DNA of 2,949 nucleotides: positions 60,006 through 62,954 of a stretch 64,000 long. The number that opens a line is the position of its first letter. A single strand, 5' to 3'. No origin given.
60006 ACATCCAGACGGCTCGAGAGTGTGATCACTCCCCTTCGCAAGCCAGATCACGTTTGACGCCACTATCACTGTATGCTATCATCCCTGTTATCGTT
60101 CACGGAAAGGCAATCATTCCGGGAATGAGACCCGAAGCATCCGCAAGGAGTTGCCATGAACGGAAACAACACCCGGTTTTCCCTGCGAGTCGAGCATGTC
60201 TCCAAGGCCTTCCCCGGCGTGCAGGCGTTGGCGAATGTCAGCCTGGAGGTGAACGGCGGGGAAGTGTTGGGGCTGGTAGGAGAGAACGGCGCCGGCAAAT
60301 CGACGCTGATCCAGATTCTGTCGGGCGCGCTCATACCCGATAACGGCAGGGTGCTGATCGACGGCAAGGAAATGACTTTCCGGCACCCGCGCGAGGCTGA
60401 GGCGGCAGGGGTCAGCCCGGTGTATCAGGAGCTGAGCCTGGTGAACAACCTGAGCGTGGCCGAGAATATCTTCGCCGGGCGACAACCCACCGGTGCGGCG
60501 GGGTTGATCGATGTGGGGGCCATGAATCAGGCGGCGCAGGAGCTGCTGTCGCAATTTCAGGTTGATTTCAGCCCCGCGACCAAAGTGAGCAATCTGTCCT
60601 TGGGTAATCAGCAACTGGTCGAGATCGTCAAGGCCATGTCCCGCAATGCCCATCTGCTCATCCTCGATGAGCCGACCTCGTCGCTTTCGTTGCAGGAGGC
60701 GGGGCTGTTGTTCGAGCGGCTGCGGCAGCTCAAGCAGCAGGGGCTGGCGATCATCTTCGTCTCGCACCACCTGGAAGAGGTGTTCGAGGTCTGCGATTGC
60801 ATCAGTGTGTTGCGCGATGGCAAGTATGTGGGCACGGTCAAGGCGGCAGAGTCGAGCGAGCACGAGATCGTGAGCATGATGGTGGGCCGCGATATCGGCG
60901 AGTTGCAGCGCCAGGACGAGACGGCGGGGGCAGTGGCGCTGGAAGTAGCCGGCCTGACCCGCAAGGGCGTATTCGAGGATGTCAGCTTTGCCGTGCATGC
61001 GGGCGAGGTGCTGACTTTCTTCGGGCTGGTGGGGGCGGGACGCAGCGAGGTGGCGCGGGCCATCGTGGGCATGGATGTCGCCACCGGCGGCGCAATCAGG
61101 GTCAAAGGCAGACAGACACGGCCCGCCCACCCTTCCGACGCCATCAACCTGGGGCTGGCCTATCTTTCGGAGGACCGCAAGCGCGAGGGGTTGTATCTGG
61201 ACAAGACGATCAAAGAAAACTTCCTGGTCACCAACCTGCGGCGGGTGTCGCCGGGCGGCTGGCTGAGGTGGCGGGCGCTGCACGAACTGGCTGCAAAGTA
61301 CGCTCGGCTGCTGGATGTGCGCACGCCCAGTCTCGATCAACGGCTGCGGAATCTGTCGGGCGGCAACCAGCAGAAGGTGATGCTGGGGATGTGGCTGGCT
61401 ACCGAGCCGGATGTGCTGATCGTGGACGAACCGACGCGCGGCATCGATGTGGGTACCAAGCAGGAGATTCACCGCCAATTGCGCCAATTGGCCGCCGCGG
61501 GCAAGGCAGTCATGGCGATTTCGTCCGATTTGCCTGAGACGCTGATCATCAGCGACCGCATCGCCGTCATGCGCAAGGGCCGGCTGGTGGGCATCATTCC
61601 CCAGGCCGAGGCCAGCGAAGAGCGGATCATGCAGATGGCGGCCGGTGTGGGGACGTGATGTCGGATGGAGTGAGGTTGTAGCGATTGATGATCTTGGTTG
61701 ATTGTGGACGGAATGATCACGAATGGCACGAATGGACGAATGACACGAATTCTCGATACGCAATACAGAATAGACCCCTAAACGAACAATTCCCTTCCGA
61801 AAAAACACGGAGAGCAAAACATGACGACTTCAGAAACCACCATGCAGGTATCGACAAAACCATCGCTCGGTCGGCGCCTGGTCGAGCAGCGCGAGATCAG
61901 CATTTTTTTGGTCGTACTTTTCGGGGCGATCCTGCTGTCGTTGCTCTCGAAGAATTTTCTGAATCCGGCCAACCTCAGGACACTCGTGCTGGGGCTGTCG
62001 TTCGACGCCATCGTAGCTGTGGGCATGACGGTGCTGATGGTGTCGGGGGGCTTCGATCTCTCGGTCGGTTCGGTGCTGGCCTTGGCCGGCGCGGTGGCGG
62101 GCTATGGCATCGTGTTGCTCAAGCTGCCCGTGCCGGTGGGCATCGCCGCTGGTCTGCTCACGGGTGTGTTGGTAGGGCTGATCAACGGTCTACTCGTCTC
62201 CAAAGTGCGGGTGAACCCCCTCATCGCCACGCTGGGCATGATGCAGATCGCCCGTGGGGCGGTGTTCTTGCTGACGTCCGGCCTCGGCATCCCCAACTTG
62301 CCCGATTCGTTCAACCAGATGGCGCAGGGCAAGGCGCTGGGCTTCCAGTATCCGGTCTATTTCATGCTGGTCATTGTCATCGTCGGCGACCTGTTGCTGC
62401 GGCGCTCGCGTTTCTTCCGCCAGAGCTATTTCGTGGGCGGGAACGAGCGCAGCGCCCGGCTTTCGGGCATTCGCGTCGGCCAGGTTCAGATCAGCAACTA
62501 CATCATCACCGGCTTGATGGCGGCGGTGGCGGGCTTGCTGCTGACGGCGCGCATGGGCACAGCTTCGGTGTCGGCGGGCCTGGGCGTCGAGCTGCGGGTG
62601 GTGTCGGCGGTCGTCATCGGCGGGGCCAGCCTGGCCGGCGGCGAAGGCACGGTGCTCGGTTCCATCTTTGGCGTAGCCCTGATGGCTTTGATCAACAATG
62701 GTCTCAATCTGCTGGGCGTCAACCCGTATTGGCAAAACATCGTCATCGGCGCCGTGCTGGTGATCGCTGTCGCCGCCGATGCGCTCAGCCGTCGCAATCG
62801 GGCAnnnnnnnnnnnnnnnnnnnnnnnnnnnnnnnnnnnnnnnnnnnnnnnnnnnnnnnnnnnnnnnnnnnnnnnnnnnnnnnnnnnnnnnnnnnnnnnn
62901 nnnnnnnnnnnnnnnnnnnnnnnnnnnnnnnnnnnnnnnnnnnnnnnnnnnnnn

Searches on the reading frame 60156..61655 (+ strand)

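Call 30: search_protein_families(library=pfam, proteins=[window:60156-61655:+], max_evalue=0.001)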
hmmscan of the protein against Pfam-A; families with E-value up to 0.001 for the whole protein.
window:60156-61655:+ (500 aa): 6 families
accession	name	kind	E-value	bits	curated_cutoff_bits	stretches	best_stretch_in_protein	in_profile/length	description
PF00005.33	ABC_tran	-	2.6e-55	187.2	25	2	25-175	1-137/137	ABC transporter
PF13304.12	AAA_21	-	1.3e-12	48.8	27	1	131-207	222-301/304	AAA domain, putative AbiEii toxin, Type IV TA system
PF06414.18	Zeta_toxin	-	5.5e-06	26.4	22.3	0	40-84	21-67/199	Zeta toxin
PF02463.25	SMC_N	-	0.00029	20.8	40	0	37-214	26-206/220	RecF/RecN/SMC N terminal domain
PF03193.22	RsgA_GTPase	-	0.00045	20.5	30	0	31-58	103-129/174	RsgA GTPase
PF13555.12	AAA_29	-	0.00058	20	27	0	33-63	20-50/61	P-loop containing region of AAA domain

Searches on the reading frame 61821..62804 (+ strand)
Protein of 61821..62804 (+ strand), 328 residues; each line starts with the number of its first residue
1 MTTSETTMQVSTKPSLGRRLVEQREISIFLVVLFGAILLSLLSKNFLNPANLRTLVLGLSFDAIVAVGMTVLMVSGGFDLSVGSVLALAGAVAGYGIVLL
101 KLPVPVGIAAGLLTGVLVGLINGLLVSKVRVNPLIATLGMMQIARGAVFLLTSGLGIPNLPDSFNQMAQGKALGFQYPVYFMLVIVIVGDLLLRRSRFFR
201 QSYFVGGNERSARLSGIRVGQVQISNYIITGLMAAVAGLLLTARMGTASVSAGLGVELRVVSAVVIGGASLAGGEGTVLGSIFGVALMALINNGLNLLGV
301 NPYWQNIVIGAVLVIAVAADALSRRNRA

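Call 30: search_protein_families(library=pfam, proteins=[window:61821-62804:+], max_evalue=0.001)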
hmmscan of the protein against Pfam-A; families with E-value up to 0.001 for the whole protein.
window:61821-62804:+ (328 aa): 1 family
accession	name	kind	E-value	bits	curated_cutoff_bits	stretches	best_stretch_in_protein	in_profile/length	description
PF02653.21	BPD_transp_2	-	6.9e-40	137.3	26.8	1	63-317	13-269/269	Branched-chain amino acid transport system / permease component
